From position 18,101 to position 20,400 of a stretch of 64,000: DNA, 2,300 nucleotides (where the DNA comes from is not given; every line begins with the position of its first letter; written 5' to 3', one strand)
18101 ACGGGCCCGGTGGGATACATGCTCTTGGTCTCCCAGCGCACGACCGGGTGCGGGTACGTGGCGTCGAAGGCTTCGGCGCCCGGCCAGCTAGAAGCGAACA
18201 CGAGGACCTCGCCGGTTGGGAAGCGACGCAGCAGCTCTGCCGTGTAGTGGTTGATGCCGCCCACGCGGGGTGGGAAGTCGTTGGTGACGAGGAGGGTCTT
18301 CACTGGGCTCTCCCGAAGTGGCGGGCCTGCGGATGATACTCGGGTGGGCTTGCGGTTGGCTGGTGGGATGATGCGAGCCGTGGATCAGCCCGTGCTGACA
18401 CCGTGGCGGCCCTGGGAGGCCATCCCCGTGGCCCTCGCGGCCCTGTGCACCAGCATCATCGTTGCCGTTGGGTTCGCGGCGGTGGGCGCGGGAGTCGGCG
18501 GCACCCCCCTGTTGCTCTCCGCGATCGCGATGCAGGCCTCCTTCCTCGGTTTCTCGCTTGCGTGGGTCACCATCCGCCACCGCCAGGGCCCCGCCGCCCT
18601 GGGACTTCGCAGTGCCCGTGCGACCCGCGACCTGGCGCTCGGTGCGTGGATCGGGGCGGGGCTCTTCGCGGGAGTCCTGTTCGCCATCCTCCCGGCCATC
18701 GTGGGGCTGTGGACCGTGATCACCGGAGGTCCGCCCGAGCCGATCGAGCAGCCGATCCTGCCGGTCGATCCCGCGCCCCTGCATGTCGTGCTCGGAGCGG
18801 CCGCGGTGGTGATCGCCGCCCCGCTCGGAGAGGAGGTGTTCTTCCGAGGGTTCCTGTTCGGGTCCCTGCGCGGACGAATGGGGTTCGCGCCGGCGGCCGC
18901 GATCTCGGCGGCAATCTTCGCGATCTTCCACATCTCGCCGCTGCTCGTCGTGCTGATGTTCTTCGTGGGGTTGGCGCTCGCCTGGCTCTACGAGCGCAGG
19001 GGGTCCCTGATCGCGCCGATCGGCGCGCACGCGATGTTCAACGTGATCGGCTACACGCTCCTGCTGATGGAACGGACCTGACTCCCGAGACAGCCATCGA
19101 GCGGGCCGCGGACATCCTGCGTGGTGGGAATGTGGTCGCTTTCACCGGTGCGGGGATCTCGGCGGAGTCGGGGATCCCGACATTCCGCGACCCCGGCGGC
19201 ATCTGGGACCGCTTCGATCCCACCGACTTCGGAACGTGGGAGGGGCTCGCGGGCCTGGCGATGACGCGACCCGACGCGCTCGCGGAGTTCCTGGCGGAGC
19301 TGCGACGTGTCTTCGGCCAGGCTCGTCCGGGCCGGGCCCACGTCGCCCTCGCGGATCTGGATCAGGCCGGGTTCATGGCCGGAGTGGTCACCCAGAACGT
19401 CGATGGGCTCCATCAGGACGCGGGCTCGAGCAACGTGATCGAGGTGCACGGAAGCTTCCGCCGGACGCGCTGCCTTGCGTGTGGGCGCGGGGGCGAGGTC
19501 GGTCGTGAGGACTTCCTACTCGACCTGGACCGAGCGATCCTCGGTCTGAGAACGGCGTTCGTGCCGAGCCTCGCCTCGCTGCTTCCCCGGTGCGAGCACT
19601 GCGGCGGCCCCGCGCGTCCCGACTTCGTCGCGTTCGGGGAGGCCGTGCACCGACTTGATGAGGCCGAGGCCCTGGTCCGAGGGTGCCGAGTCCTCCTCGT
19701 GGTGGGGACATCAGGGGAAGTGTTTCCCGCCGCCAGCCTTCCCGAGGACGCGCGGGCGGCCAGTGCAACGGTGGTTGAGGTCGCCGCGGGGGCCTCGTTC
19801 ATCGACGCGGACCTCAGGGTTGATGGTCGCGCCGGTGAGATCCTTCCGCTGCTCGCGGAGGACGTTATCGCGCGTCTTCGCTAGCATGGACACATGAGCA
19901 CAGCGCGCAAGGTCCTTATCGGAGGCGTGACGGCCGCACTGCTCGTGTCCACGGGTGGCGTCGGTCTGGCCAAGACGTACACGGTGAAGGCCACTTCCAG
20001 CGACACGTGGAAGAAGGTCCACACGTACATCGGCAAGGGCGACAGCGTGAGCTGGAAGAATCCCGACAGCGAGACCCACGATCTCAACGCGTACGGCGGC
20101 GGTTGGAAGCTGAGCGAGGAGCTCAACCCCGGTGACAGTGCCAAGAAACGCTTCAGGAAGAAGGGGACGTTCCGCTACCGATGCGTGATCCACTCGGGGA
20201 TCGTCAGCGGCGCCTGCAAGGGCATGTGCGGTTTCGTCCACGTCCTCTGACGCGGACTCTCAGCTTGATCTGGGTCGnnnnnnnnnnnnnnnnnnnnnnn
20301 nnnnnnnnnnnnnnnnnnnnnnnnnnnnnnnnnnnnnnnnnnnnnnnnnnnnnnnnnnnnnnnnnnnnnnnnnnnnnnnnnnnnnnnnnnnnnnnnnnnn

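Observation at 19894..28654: Extracytoplasmic copper/redox island linking an LVIVD propeller to cupredoxins, a GSDH-like propeller, a subtilase and CopCD/YcnI (candidate undescribed system)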

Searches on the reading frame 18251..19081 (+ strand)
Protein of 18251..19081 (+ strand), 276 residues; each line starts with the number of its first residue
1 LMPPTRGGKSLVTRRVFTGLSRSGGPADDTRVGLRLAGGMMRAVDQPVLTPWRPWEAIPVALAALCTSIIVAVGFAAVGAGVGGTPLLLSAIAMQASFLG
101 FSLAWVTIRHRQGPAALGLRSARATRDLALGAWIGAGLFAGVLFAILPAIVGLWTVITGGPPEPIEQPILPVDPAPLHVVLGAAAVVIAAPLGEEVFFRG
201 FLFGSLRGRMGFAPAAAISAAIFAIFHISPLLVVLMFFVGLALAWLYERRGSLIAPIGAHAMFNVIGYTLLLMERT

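Call 6: search_protein_families(library=pfam, proteins=[window:18251-19081:+], max_evalue=5)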
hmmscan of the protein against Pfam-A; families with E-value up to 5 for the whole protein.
window:18251-19081:+ (276 aa): 1 family
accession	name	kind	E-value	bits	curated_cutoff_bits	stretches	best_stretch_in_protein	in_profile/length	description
PF02517.21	Rce1-like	-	3.6e-22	78.9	22.4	1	178-266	3-93/93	Type II CAAX prenyl endopeptidase Rce1-like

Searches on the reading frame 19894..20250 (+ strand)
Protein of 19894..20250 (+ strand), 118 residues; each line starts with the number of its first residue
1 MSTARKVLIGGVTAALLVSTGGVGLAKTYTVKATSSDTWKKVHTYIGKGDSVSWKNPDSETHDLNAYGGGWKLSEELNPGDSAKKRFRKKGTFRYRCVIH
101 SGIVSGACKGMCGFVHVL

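Call 3: search_protein_families(library=pfam, proteins=[window:19894-20250:+], max_evalue=0.01)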
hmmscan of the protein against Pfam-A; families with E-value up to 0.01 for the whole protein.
window:19894-20250:+ (118 aa): 0 families

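Call 5: search_protein_families(library=ncbifam, proteins=[window:19894-20250:+], max_evalue=1)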
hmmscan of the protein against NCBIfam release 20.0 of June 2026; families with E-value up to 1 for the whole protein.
window:19894-20250:+ (118 aa): 2 families
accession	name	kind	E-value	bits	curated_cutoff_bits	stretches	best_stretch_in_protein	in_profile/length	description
TIGR02656.1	cyanin_plasto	equivalog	0.0093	16.4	87.85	1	78-103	65-90/99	plastocyanin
TIGR02376.1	Cu_nitrite_red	equivalog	0.037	13.4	296.3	1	62-117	88-144/326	copper-containing nitrite reductase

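Call 6: search_protein_families(library=pfam, proteins=[window:19894-20250:+], max_evalue=5)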
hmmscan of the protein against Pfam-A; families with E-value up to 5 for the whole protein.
window:19894-20250:+ (118 aa): 1 family
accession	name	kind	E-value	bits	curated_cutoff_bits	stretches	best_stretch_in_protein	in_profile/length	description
PF00127.26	Copper-bind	-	0.11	13.4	21.2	1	46-103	21-90/99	Copper binding proteins, plastocyanin/azurin family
